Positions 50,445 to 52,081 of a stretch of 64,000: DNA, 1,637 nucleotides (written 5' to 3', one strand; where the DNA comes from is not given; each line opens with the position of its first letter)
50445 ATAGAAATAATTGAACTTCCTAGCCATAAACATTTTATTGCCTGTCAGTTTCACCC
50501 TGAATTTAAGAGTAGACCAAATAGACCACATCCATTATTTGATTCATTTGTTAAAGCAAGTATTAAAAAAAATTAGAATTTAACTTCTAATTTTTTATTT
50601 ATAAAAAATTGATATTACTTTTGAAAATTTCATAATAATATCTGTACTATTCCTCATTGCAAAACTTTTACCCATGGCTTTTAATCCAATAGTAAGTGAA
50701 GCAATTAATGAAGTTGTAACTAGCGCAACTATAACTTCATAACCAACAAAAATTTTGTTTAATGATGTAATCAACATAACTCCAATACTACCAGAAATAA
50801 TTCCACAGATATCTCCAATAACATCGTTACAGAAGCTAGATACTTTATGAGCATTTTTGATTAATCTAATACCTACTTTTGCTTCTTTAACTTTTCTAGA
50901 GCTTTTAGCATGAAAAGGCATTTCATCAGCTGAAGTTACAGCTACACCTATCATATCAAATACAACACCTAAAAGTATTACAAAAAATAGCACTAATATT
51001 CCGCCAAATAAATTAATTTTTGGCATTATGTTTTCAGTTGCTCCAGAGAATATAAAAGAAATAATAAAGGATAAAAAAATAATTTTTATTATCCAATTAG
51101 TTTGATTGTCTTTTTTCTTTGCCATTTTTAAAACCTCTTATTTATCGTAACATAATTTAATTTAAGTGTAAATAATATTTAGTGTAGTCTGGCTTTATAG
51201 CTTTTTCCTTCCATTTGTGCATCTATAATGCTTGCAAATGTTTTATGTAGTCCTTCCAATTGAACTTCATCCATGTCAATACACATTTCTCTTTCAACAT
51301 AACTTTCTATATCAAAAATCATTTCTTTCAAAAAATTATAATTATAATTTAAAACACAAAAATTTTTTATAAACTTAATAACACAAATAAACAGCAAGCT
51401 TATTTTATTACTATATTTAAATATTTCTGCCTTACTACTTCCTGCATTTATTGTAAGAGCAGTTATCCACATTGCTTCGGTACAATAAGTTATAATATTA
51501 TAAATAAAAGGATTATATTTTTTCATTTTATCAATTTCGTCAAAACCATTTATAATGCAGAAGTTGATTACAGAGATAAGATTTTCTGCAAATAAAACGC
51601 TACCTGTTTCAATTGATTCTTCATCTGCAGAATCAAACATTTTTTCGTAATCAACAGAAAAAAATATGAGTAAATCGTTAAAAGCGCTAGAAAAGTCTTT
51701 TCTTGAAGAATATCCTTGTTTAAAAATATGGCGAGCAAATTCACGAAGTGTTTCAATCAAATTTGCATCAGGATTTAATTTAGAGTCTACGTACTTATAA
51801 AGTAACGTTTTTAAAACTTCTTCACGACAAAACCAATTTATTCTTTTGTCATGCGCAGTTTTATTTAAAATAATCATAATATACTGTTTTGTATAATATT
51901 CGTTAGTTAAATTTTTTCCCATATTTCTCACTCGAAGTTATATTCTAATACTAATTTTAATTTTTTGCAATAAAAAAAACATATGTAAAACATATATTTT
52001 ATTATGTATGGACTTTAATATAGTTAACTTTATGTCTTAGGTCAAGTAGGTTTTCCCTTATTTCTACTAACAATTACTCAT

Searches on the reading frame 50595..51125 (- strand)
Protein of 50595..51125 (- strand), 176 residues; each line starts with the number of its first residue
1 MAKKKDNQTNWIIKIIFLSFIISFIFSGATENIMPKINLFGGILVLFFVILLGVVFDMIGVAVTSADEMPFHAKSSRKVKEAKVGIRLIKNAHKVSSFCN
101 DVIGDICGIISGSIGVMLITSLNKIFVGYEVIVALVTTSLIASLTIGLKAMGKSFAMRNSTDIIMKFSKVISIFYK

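Call 7: search_protein_families(library=pfam, proteins=[window:50595-51125:-], max_evalue=0.01)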
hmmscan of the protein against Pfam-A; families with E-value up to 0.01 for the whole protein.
window:50595-51125:- (176 aa): 1 family
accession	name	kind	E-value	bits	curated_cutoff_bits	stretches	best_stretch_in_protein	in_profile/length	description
PF01595.25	CNNM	-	0.00011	22.3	28.4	1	45-176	2-129/181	Cyclin M transmembrane N-terminal domain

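Call 8: search_protein_families(library=ncbifam, proteins=[window:50595-51125:-], max_evalue=0.01)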
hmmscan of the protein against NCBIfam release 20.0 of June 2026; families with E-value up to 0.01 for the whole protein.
window:50595-51125:- (176 aa): 0 families

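Call 10: search_solved_structures(query=window:50595-51125:-, max_evalue=1, show_alignments=2)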
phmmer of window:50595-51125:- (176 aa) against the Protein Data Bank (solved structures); distinct sequences matched with E-value up to 1: 0.

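Call 18: find_encoding_contigs(protein=window:50595-51125:-, flank=10000, max_places=6)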
Protein window:50595-51125:- (176 aa): 1 contig read that carries it; 1 place shown.
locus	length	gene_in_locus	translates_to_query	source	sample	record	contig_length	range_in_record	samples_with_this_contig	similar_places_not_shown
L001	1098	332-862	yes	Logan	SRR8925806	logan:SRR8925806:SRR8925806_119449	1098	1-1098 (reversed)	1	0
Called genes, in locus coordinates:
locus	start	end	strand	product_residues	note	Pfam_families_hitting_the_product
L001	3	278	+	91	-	?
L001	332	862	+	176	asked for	-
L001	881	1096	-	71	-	?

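Call 20: find_homologous_proteins(query=window:50595-51125:-, max_evalue=0.001)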
Query window:50595-51125:- (176 aa): 4347 proteins with E <= 0.001 among 4565 candidates; the best 120 are listed.
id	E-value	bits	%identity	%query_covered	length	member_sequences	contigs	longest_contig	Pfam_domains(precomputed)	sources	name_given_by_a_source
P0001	3.9e-102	357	100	100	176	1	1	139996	-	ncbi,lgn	-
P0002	8.6e-59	216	59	99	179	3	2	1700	PF01595.26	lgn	-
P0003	4.2e-57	210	63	100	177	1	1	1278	PF01595.26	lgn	-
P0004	5.4e-56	207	61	100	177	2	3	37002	PF01595.26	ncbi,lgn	ncbi:MAG: hypothetical protein RR404_01330 [Bacilli bacterium]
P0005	1.1e-55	206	59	100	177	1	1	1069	PF01595.26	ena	-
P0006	2.2e-55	205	58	100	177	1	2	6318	PF01595.26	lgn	-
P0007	3.0e-55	204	58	99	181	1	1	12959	PF01595.26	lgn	-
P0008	9.8e-55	203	60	100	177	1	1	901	PF01595.26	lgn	-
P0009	1.6e-54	202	57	99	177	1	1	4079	PF01595.26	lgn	-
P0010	1.6e-54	202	56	95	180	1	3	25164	PF01595.26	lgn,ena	-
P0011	1.9e-54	202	58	100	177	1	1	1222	PF01595.26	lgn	-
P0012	3.8e-54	201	59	100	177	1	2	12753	-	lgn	-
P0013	4.6e-54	201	57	100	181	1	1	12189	PF01595.26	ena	-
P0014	5.8e-54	200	58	94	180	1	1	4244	PF01595.26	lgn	-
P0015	9.0e-54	200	57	100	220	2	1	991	-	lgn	-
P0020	3.0e-53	198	59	100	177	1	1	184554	PF01595.26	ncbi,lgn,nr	ncbi:MAG: hypothetical protein PHD02_00770 [Bacilli bacterium]|nr:hypothetical protein [Bacilli bact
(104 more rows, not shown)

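Call 22: list_cluster_members(proteins=[P0001, P0121, P0004, P0020])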
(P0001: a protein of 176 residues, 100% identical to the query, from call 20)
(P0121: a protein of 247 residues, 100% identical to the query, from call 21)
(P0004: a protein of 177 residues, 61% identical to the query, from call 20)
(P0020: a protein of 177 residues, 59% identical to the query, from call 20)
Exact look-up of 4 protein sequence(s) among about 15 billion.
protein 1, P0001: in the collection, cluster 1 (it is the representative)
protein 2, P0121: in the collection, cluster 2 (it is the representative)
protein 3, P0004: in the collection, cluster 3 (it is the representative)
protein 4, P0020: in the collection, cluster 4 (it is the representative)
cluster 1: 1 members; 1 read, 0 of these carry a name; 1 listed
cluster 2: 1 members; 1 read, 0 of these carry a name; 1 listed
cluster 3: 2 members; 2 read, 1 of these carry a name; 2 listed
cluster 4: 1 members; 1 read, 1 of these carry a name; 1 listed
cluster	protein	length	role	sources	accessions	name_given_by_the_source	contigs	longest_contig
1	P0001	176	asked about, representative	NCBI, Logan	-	-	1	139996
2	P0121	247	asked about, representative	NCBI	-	-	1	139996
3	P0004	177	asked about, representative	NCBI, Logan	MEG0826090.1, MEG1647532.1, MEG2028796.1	MAG: hypothetical protein RR404_01330 [Bacilli bacterium]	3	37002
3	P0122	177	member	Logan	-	-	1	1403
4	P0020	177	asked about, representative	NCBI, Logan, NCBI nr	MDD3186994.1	MAG: hypothetical protein PHD02_00770 [Bacilli bacterium] | hypothetical protein [Bacilli bacterium]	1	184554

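Call 25: find_related_loci(query=A1, collection=genome_contigs, flank=6000)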
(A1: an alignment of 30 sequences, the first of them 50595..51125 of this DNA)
Query A1 (176 aa) in genome_contigs; peptide patterns used: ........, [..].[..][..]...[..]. (x = any residue, [..] = any of these).
599 stretches matched a pattern (row limit reached: there are more); 575 encode a relative of the query (tblastn E <= 1e-3); the best 80 are kept; 80 distinct loci.
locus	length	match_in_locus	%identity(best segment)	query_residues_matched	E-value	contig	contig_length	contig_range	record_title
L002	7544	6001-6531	61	1-176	5e-62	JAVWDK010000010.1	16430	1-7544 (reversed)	MAG: Bacilli bacterium isolate CGS10Y4-bin82 NODE_2974_length_16430_cov_5.626504, whole genome shotgun sequence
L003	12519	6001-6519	53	4-176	3e-56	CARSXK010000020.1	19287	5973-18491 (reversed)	MAG TPA_asm: uncultured Bacilli bacterium isolate MGBC129510 genome assembly, contig: MGBC129510.20, whole genome shotgu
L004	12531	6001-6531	59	1-176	1e-55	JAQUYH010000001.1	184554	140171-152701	MAG: Bacilli bacterium isolate STD2_232 NODE_144_length_184554_cov_8.312254_Sandtown_D2, whole genome shotgun sequence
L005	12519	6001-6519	53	4-176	9e-56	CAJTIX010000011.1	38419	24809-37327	MAG TPA_asm: uncultured Bacilli bacterium isolate MGBC103251 genome assembly, contig: MGBC103251.11, whole genome shotgu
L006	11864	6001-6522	59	5-176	3e-54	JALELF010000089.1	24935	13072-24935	MAG: Bacillota bacterium isolate SUG106 k141_7453943, whole genome shotgun sequence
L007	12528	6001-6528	53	1-176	7e-54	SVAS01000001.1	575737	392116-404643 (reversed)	MAG: Bacillota bacterium isolate SIG208 NODE_21_length_575737_cov_13.617184, whole genome shotgun sequence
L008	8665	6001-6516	55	4-175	5e-54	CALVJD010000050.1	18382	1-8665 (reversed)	MAG: uncultured Bacilli bacterium isolate E05__bin274 genome assembly, contig: E05__k127_8336194, whole genome shotgun s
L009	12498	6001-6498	54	11-176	1e-53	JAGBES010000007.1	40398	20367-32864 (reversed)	MAG: Bacilli bacterium isolate RGIG9051 Water_deer_Rectum-4__c339, whole genome shotgun sequence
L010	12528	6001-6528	52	1-176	2e-53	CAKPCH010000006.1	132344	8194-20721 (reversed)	MAG: uncultured Bacilli bacterium isolate REFINED_METABAT215_TOP10_CONTIGS_1500_ASSEMBLY_K77_MERGED__Hadza_MoBio_hadza-I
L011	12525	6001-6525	55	1-175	3e-53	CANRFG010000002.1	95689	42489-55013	MAG: uncultured Bacilli bacterium isolate Lapin-023__bin93 genome assembly, contig: Lapin-023__NODE_284_length_95689_cov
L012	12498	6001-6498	54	11-176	3e-52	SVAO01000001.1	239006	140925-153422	MAG: Bacillota bacterium isolate SIG204 NODE_610_length_239006_cov_7.015171, whole genome shotgun sequence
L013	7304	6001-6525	49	1-175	2e-52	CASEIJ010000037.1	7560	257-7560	uncultured Mycoplasmatota bacterium isolate SI.T10.metabat-bins.87 genome assembly, contig: SI.T10.metabat-bins.87.fa_k1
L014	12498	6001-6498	57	11-176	4e-54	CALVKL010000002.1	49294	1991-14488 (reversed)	MAG: uncultured Bacilli bacterium isolate BRZ_CP__bin28 genome assembly, contig: BRZ_CP__NODE_1137_length_49294_cov_8.11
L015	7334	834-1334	56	10-176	1e-51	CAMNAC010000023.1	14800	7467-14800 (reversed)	MAG: uncultured Tenericutes bacterium isolate SRR873597_bin.99_metaWRAP_v1.3_MAG genome assembly, contig: NODE.10226_len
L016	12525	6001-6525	56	1-175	1e-51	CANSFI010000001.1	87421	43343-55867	MAG TPA_asm: uncultured Tenericutes bacterium isolate SRR15730532_bin.52_metawrap_v1.3_MAG genome assembly, contig: NODE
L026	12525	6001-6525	51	2-176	1e-49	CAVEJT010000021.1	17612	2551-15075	Bacteroidaceae bacterium isolate H07607-L1_cleanbin_000041 genome assembly, contig: Spades_H07607-L1_contig_1172, whole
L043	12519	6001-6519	47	3-175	9e-48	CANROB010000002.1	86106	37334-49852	MAG: uncultured Bacilli bacterium isolate Lapin-020__bin65 genome assembly, contig: Lapin-020__NODE_204_length_86106_cov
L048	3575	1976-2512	44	1-176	2e-47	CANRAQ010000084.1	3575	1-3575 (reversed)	MAG: uncultured Bacilli bacterium isolate Lapin-016__bin43 genome assembly, contig: Lapin-016__NODE_26238_length_3575_co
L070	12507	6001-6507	44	7-175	3e-45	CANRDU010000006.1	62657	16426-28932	MAG: uncultured Bacilli bacterium isolate Lapin-026__bin120 genome assembly, contig: Lapin-026__NODE_466_length_62657_co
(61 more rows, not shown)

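Call 31: search_protein_families(library=pfam, proteins=[L002:449-1960:+, L002:2939-4372:+, L002:4372-5316:+, L002:5303-5644:+, L002:5637-5981:+, L002:6673-7290:+, L004:6621-8069:+, L004:8080-8745:+, L004:8811-9647:+, L004:9769-10617:+], max_evalue=0.0001)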
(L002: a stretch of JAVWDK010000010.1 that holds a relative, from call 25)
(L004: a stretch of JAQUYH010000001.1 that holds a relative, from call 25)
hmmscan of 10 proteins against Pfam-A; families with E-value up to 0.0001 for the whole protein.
L002:449-1960:+ (503 aa): 1 family
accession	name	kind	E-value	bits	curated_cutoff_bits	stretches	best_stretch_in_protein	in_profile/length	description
PF00884.28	Sulfatase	-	1.6e-21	77.3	25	1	163-455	1-300/301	Sulfatase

L002:2939-4372:+ (477 aa): 0 families

L002:4372-5316:+ (314 aa): 2 families
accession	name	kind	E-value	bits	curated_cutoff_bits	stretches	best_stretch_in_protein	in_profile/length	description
PF00535.33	Glycos_transf_2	-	2.2e-27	96.4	23.3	1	5-136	1-130/168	Glycosyl transferase family 2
PF10111.15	Glyco_tranf_2_2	-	1.6e-05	25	27.3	1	6-107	2-103/276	Glycosyltransferase like family 2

L002:5303-5644:+ (113 aa): 1 family
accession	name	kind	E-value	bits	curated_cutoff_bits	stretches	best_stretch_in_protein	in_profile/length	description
PF00892.27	EamA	-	2.3e-06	28.4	28.2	1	11-109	42-134/135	EamA-like transporter family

L002:5637-5981:+ (114 aa): 2 families
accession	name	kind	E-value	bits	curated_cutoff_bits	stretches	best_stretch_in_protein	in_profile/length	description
PF00892.27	EamA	-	6.6e-10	39.8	28.2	1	10-113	37-134/135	EamA-like transporter family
PF03151.22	TPT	-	9.6e-07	28.9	30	1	14-110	38-133/291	Triose-phosphate Transporter family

L002:6673-7290:+ (205 aa): 0 families

L004:6621-8069:+ (482 aa): 2 families
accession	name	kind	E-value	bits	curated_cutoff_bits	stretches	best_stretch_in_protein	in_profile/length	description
PF02687.27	FtsX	-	1.2e-15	58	25.5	1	319-398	2-81/120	FtsX-like permease C-terminal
PF12704.14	MacB_PCD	-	5.1e-12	46.9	27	1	105-287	54-206/207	MacB-like periplasmic core domain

L004:8080-8745:+ (221 aa): 2 families
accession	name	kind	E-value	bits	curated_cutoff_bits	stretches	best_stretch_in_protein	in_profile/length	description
PF00005.33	ABC_tran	-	3.2e-35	122.2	25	1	20-166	1-136/137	ABC transporter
PF02463.25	SMC_N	-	4.9e-07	29.8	40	1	20-212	15-212/220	RecF/RecN/SMC N terminal domain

L004:8811-9647:+ (278 aa): 0 families

L004:9769-10617:+ (282 aa): 0 families

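Call 53: search_solved_structures(query=A1, max_evalue=1, show_alignments=1)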
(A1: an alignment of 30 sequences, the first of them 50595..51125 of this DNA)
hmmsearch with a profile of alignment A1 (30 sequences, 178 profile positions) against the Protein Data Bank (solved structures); distinct sequences matched with E-value up to 1: 0.

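Call 60: predict_structure(alignment_id=A1)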
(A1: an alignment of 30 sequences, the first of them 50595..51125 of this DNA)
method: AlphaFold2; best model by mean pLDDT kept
length: 176 residues; sequences in the alignment: 30
mean_pLDDT: 84.7   pTM: 0.76
mean pLDDT of the five models: 84.7, 84.3, 84.3, 83.6, 83.0
residues with pLDDT >= 90: 51; 70-90: 115; 50-70: 6; < 50: 4
segments of 3 or more residues with pLDDT < 50: 1-4
pLDDT, mean of each block of 10 residues (from residue 1): 58 82 81 78 89 92 89 82 88 88 84 86 85 89 91 92 91 76
secondary structure, 60 per line:
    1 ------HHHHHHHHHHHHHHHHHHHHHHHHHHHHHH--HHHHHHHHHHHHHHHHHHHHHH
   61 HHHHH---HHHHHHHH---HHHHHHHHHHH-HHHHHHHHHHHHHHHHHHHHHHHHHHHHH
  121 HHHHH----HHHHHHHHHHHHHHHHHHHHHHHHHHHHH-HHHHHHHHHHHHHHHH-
elements in order: H7-36 H39-65 H69-76 H80-90 H92-125 H130-158 H160-175

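Call 63: fold_search(model_id=the predicted structure, library=pdb)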
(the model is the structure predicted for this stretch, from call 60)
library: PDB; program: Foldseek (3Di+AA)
matches with E <= 10: 37; with E <= 0.001: 0
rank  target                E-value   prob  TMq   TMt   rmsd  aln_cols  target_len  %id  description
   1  7m1t_B                1.2e-02  1.00  0.50  0.31   5.2       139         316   20  Crystal structure of an archaeal CNNM, MtCorB, with C-terminal deletion in complex with Mg2+-ATP (released 2021-06-16)
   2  7m1t_A                1.3e-01  0.96  0.37  0.24   7.0       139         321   19  Crystal structure of an archaeal CNNM, MtCorB, with C-terminal deletion in complex with Mg2+-ATP (released 2021-06-16)
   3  7m1u_A                2.6e-01  0.99  0.49  0.31   5.8       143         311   18  Crystal structure of an archaeal CNNM, MtCorB, R235L mutant with C-terminal deletion (released 2021-06-16)
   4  7cff                  2.5e+00  0.84  0.51  0.56   4.2       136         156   14  Structure of the thermostabilized transmembrane domain of the bacterial CNNM/CorC family Mg2+ transporter in complex wit (released 2021-02-24)
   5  7cfg                  3.0e+00  0.47  0.42  0.46   7.2       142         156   13  Structure of the transmembrane domain of the bacterial CNNM/CorC family Mg2+ transporter in complex with Mg2+ (released 2021-02-24)
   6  4p9f_B                3.1e+00  0.04  0.17  0.15  18.8       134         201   16  E. coli McbR/YncC (released 2015-01-14)
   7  2oer_B                3.3e+00  0.10  0.22  0.20  15.5       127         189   16  Probable Transcriptional Regulator from Pseudomonas aeruginosa (released 2007-01-30)
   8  2hs5                  3.6e+00  0.06  0.17  0.15  20.6       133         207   15  Structural Genomics, the crystal structure of a putative transcriptional regulator GntR from Rhodococcus sp. RHA1 (released 2006-08-22)
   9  8zgz                  3.8e+00  0.20  0.36  0.17   8.2       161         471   16  Cryo-EM structure of inward state Anhydromuropeptide permease (AmpG) (released 2025-05-21)
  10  7sgr_A                4.8e+00  0.04  0.18  0.07  25.6       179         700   12  Structure of hemolysin A secretion system HlyB/D complex (released 2022-09-14)
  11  9a72_A                5.1e+00  0.09  0.27  0.19  29.9       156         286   12  Integrative model of YFMS-CHEW by crosslinking MS and deep learning (released 2024-09-18)
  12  7sk8_A                5.1e+00  0.03  0.15  0.10  19.9       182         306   11  Cryo-EM structure of human ACKR3 in complex with CXCL12, a small molecule partial agonist CCX662, an extracellular Fab (released 2022-07-27)
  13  8dv5_B                5.3e+00  0.07  0.26  0.22  16.3       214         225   10  Estrogen Receptor Alpha Ligand Binding Domain in Complex with (6'-hydroxy-1'-(4-((1-pentylpyrrolidin-3-yl)methoxy)phen (released 2022-11-09)
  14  9a65_A                5.6e+00  0.06  0.25  0.10  46.6       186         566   14  Integrative model of YVAQ-MCPB by crosslinking MS and deep learning (released 2024-09-18)
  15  7awq                  5.6e+00  0.03  0.17  0.10  23.4       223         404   11  Structure of the thermostabilized EAAT1 cryst-E386Q mutant in complex with L-ASP, sodium ions and the allosteric inhibit (released 2021-10-13)
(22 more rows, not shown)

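Call 70: search_protein_families(library=pfam, proteins=[L048:658-1899:+, L026:4451-5710:+, L070:3440-4951:+, L070:4920-5906:+, L043:1913-3412:+, L043:3448-4968:+, L043:4965-5909:+, L010:359-2137:+, L010:2227-4422:+, L010:4519-5766:+], max_evalue=0.00001)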
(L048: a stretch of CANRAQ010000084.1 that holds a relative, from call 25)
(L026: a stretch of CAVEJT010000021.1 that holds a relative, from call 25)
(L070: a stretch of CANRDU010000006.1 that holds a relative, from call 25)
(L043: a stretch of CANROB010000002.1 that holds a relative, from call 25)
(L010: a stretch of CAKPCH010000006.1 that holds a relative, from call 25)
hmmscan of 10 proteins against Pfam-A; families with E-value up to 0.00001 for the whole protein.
L048:658-1899:+ (413 aa): 1 family
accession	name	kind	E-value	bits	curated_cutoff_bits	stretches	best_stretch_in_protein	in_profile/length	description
PF01522.26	Polysacc_deac_1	-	1.2e-09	38.6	23.1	1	252-372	5-123/124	Polysaccharide deacetylase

L026:4451-5710:+ (419 aa): 1 family
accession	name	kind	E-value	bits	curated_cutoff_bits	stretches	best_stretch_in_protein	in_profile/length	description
PF01522.26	Polysacc_deac_1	-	1.4e-09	38.4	23.1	1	258-377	5-122/124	Polysaccharide deacetylase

L070:3440-4951:+ (503 aa): 0 families

L070:4920-5906:+ (328 aa): 3 families
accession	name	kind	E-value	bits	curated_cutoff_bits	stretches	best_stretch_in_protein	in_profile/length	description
PF00535.33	Glycos_transf_2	-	3.8e-34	118.5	23.3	1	18-182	1-166/168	Glycosyl transferase family 2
PF10111.15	Glyco_tranf_2_2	-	3.1e-09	37.2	27.3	1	19-121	2-103/276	Glycosyltransferase like family 2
PF13641.12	Glyco_tranf_2_3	-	2.5e-08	34.6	27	1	17-144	3-131/230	Glycosyltransferase like family 2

L043:1913-3412:+ (499 aa): 0 families

L043:3448-4968:+ (506 aa): 0 families

L043:4965-5909:+ (314 aa): 3 families
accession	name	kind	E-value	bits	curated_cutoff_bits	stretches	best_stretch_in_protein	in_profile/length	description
PF00535.33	Glycos_transf_2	-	2.1e-31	109.5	23.3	1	7-172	1-167/168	Glycosyl transferase family 2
PF13641.12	Glyco_tranf_2_3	-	5e-11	43.5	27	1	6-135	3-133/230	Glycosyltransferase like family 2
PF10111.15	Glyco_tranf_2_2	-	6.9e-06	26.2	27.3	0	7-98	1-91/276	Glycosyltransferase like family 2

L010:359-2137:+ (592 aa): 2 families
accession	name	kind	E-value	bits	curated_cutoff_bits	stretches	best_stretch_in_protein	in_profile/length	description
PF00501.34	AMP-binding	-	3.7e-62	210.8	29.9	1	51-433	5-384/384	AMP-binding enzyme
PF13193.12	AMP-binding_C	-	1.2e-12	49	24.5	1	489-570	1-76/76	AMP-binding enzyme C-terminal domain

L010:2227-4422:+ (731 aa): 3 families
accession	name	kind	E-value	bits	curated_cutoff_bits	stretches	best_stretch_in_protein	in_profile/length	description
PF02518.31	HATPase_c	-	4.7e-27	95.1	26.4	1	345-458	1-109/111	Histidine kinase-, DNA gyrase B-, and HSP90-like ATPase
PF00072.30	Response_reg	-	1.9e-25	89.6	30.2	1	484-594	2-110/111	Response regulator receiver domain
PF00512.31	HisKA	-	9.1e-19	67.7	26.9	1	233-297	1-65/66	His Kinase A (phospho-acceptor) domain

L010:4519-5766:+ (415 aa): 1 family
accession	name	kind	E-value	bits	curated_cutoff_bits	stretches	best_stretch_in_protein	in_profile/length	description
PF01522.26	Polysacc_deac_1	-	8.2e-14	52.1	23.1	1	254-374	5-123/124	Polysaccharide deacetylase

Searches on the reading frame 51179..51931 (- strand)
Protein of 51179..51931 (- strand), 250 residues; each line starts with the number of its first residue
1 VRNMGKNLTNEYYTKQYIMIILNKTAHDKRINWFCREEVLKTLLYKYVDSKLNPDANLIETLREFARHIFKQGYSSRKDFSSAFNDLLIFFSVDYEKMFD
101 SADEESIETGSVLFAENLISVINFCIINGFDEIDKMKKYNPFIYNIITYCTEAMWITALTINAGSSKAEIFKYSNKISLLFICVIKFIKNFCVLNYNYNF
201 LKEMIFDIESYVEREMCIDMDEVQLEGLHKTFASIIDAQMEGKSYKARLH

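Call 7: search_protein_families(library=pfam, proteins=[window:51179-51931:-], max_evalue=0.01)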
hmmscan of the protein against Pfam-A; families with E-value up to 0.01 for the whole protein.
window:51179-51931:- (250 aa): 0 families

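Call 8: search_protein_families(library=ncbifam, proteins=[window:51179-51931:-], max_evalue=0.01)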
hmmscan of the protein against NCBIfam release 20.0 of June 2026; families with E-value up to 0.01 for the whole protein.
window:51179-51931:- (250 aa): 1 family
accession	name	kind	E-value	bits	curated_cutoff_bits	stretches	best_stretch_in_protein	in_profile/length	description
NF010706.0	PRK14108.1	equivalog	0.007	14.1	724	1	60-116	429-485/986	bifunctional [glutamine synthetase] adenylyltransferase/[glutamine synthetase]-adenylyl-L-tyrosine phosphorylase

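Call 16: find_encoding_contigs(protein=window:51179-51931:-, flank=10000, max_places=6)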
Protein window:51179-51931:- (250 aa): no gene with exactly this product is on record in the collection.

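Call 19: find_encoding_contigs(protein=window:51179-51922:-, flank=10000, max_places=6)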
Protein window:51179-51922:- (247 aa): no gene with exactly this product is on record in the collection.

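Call 21: find_homologous_proteins(query=window:51179-51931:-, max_evalue=0.001)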
Query window:51179-51931:- (250 aa): 1 proteins with E <= 0.001 among 252 candidates.
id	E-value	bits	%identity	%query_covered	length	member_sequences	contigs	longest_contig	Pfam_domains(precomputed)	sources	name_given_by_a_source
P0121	3.4e-159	546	100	99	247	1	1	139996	-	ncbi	-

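Call 44: search_protein_representatives(protein=window:51179-51922:-)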
Query: 247 residues. Proteins with E-value up to 0.001 (for the whole library): 3; up to 1e-10: 2; up to 1e-30: 1. The best 3 are listed.
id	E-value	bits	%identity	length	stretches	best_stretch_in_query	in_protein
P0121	1.0e-159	545.8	100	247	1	1-247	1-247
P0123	7.9e-16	74.9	34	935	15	142-174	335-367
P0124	5.7e-04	36.1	30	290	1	79-233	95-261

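Call 47: find_encoding_contigs(protein=P0124, flank=6000, max_places=4)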
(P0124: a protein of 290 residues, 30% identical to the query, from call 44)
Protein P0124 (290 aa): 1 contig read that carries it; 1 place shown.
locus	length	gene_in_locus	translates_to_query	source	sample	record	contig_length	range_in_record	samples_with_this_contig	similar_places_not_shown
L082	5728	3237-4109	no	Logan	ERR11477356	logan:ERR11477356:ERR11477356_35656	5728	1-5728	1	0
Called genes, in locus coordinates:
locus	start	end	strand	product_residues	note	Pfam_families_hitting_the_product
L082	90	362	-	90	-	-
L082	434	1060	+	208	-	PF02390:Methyltransf_4, PF13847:Methyltransf_31 (weak)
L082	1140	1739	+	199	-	-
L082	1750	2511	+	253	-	-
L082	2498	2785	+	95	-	-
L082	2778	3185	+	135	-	PF12732:YtxH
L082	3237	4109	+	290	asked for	-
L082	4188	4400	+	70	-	-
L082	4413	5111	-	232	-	PF04542:Sigma70_r2, PF04218:CENP-B_N (faint), PF04545:Sigma70_r4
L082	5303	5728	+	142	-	?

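Call 64: predict_structure(protein=window:51179-51922:-)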
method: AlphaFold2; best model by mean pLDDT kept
length: 247 residues; sequences in the alignment: 1
mean_pLDDT: 38.6   pTM: 0.24
mean pLDDT of the five models: 38.6, 38.2, 38.0, 36.4, 35.7
residues with pLDDT >= 90: 0; 70-90: 0; 50-70: 0; < 50: 247
segments of 3 or more residues with pLDDT < 50: 1-247
pLDDT, mean of each block of 10 residues (from residue 1): 28 33 33 36 36 39 38 37 39 37 41 45 40 41 44 35 38 39 38 39 44 41 46 42 35
secondary structure, 60 per line:
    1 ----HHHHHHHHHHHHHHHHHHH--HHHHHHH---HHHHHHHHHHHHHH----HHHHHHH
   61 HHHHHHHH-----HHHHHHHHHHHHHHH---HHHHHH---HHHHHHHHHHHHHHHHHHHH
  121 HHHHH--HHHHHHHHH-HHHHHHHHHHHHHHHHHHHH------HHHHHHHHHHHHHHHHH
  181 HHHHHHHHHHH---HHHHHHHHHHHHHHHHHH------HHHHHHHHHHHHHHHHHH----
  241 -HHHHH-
elements in order: H5-23 H26-32 H36-49 H54-68 H74-88 H92-97 H101-125 H128-136 H138-157 H164-191 H195-212 H219-236 H242-246
